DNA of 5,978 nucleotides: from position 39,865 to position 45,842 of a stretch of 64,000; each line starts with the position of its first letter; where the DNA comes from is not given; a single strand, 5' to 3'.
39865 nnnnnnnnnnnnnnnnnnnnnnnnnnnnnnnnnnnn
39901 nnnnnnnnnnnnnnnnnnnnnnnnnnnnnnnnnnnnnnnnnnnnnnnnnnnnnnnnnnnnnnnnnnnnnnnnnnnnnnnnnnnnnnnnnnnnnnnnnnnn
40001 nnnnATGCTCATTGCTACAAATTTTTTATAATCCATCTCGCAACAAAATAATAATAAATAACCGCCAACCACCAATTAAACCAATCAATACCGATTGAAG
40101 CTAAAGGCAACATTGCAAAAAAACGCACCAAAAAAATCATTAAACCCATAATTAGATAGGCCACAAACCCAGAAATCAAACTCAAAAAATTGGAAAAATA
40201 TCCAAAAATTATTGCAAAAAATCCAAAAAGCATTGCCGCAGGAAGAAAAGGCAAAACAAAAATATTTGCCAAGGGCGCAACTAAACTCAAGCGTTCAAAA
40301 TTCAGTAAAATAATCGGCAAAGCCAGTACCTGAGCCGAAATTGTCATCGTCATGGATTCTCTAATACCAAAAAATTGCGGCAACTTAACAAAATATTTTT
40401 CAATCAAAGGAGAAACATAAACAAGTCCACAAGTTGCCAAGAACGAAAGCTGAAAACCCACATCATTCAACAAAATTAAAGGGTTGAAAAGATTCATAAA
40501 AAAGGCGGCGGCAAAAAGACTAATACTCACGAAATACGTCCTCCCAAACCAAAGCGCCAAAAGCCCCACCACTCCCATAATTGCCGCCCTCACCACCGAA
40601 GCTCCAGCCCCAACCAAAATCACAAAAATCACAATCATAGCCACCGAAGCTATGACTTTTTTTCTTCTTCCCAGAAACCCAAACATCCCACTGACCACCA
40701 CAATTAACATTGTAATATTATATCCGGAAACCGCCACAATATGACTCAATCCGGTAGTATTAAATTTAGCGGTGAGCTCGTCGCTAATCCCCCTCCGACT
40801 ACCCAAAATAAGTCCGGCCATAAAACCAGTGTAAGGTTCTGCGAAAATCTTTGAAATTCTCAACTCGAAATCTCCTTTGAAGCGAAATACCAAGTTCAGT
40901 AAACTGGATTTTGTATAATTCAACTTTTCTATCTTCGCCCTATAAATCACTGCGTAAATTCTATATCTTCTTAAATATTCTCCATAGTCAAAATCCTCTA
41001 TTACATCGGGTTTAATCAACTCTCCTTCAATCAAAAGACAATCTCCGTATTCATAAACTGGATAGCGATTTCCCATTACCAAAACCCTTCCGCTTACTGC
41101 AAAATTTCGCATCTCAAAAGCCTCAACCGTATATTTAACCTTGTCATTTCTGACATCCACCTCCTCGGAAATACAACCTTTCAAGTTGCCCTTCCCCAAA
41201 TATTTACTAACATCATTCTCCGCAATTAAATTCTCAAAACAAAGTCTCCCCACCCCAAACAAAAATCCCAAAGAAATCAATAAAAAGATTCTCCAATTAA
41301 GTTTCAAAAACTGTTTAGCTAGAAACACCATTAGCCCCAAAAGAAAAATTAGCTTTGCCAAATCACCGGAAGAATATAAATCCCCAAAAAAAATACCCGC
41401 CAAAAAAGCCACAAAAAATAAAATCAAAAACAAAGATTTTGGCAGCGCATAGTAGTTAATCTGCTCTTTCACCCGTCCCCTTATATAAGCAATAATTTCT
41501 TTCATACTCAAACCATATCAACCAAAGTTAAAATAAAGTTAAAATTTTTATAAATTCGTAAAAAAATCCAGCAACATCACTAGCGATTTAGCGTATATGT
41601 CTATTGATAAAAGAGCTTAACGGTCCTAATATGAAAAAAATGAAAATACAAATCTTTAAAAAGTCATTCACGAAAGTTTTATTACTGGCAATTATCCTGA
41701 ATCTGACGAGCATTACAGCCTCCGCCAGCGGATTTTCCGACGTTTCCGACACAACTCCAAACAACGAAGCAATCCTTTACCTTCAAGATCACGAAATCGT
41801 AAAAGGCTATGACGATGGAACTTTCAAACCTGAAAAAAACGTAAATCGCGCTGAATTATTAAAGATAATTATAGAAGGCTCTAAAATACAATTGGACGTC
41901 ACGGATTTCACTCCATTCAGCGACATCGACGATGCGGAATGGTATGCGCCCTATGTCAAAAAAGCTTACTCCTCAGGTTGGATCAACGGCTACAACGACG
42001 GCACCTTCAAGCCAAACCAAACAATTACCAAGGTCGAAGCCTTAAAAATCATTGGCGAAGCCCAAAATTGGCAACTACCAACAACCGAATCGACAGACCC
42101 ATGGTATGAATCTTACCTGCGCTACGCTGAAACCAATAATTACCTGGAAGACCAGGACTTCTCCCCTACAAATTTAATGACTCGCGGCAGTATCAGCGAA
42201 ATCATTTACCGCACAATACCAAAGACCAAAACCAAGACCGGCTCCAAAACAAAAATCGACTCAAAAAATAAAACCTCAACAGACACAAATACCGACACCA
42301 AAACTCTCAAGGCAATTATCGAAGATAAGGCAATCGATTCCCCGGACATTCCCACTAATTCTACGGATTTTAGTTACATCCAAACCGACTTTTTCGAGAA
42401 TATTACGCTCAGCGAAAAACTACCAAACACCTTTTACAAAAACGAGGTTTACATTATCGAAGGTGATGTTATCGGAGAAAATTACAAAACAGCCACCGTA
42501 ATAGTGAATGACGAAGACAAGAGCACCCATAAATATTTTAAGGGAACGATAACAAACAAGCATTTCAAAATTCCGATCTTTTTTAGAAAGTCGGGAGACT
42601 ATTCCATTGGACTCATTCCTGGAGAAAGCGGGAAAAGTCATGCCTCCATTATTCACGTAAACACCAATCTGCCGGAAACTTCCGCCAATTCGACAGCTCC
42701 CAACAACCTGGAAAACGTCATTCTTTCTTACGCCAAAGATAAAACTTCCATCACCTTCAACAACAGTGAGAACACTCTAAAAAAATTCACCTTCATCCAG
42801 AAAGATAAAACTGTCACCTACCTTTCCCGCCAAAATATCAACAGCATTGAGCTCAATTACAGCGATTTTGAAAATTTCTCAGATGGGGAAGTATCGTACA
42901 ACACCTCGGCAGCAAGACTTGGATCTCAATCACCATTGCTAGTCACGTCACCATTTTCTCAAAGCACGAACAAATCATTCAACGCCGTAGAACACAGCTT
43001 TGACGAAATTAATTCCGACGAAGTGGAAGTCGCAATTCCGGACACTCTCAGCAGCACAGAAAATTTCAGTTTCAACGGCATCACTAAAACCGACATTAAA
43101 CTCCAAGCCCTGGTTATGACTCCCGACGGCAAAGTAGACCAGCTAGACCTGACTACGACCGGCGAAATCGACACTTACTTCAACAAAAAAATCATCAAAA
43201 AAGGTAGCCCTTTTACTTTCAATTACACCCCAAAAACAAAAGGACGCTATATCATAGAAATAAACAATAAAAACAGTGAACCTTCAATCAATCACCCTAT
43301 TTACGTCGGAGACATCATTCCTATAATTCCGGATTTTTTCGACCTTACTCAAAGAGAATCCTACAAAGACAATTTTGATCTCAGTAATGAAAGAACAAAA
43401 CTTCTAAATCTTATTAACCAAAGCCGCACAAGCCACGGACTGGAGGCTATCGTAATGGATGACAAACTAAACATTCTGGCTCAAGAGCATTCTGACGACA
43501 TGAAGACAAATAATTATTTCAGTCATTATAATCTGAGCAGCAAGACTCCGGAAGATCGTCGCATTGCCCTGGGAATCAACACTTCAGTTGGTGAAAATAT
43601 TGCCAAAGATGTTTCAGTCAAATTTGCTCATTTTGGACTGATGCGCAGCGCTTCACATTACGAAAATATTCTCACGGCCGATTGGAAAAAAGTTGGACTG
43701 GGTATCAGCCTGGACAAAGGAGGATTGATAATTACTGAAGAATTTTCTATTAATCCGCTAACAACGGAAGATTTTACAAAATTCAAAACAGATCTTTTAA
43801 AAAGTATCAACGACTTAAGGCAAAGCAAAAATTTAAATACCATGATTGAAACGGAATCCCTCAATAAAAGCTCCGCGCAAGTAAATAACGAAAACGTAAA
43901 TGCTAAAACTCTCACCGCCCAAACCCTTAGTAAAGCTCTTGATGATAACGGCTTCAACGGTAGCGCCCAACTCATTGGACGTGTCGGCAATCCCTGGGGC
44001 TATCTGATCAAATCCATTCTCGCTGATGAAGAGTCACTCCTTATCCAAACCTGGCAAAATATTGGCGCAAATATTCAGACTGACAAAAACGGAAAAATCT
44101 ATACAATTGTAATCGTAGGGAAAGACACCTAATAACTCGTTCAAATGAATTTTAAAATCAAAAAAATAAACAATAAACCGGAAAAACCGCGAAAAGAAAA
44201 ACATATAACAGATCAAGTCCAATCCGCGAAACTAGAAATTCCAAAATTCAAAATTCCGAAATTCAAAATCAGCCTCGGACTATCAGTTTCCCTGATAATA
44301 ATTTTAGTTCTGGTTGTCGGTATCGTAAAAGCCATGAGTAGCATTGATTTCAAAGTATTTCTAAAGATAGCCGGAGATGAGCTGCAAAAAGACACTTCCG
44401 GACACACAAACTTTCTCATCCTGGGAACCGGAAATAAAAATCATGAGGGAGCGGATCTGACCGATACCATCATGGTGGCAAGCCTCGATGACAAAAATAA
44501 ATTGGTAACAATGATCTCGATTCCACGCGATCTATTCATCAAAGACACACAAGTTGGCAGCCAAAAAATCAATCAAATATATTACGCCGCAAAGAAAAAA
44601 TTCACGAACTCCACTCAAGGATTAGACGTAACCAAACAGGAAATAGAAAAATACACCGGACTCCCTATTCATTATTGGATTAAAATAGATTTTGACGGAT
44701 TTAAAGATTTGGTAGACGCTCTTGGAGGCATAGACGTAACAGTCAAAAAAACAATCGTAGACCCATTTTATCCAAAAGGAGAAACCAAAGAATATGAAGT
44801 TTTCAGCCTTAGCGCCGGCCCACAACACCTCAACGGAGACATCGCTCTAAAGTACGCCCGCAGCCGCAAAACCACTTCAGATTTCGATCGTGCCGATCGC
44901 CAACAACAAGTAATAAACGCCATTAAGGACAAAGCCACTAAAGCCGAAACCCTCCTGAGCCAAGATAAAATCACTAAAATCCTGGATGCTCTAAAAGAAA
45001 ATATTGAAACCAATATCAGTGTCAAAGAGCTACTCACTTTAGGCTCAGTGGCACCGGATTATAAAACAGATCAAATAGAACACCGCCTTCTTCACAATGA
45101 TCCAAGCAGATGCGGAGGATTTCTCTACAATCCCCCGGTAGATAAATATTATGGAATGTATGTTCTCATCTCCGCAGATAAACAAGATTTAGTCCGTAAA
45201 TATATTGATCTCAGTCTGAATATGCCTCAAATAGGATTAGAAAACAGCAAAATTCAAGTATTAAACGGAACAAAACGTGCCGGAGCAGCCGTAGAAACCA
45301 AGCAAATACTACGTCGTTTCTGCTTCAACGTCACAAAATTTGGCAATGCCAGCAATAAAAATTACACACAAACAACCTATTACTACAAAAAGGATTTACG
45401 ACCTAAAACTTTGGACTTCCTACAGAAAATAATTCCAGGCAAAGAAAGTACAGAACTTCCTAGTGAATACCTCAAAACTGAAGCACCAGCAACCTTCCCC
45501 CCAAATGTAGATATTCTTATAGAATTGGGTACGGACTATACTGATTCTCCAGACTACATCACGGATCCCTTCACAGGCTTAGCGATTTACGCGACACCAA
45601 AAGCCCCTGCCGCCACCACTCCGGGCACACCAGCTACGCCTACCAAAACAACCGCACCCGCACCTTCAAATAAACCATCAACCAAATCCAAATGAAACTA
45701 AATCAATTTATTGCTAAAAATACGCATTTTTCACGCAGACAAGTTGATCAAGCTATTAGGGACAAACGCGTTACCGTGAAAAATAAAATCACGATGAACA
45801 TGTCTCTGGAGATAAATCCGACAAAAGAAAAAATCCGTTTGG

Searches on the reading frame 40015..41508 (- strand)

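Call 64: search_protein_families(library=pfam, proteins=[window:40015-41508:-], max_evalue=0.00001)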
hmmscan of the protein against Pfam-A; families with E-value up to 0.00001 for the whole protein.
window:40015-41508:- (497 aa): 2 families
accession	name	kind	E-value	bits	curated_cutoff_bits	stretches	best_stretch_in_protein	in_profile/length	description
PF03772.21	Competence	-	4.4e-48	164.4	23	1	233-493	1-264/270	Competence protein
PF13567.11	DUF4131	-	1.4e-14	54.6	31.6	1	53-195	13-164/165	Domain of unknown function (DUF4131)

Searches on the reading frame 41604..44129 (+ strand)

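Call 64: search_protein_families(library=pfam, proteins=[window:41604-44129:+], max_evalue=0.00001)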
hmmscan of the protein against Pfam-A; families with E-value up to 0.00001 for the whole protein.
window:41604-44129:+ (842 aa): 2 families
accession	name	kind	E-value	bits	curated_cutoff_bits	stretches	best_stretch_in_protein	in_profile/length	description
PF00395.25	SLH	-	4.7e-28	97.3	20.8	2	104-146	1-43/44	S-layer homology domain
PF00188.32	CAP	-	1.5e-14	55.3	21.1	1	601-707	1-108/117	Cysteine-rich secretory protein family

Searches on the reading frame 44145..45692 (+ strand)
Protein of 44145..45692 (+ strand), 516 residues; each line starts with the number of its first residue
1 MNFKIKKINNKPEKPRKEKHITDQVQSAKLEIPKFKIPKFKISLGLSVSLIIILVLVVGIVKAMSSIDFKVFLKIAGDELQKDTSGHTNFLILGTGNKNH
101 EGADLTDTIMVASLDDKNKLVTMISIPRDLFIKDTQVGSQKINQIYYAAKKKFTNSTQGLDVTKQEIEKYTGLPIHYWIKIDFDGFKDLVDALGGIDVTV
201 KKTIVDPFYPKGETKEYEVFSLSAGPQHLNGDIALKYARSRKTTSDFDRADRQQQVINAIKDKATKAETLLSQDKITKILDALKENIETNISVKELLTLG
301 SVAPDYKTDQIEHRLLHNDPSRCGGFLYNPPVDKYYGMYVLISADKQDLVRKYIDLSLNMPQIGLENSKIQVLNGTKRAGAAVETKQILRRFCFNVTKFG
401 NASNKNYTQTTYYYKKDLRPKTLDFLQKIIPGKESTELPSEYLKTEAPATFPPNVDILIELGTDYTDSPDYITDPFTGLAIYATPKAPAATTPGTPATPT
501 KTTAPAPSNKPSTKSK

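Call 64: search_protein_families(library=pfam, proteins=[window:44145-45692:+], max_evalue=0.00001)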
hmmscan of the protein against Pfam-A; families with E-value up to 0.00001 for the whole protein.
window:44145-45692:+ (516 aa): 2 families
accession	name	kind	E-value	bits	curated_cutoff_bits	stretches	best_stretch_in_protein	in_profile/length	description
PF03816.19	LytR_cpsA_psr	-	1.3e-37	129.7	24.6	1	106-264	2-148/150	LytR_cpsA_psr family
PF13399.11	LytR_C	-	2e-09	38.7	22.2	1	369-465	3-86/86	LytR cell envelope-related transcriptional attenuator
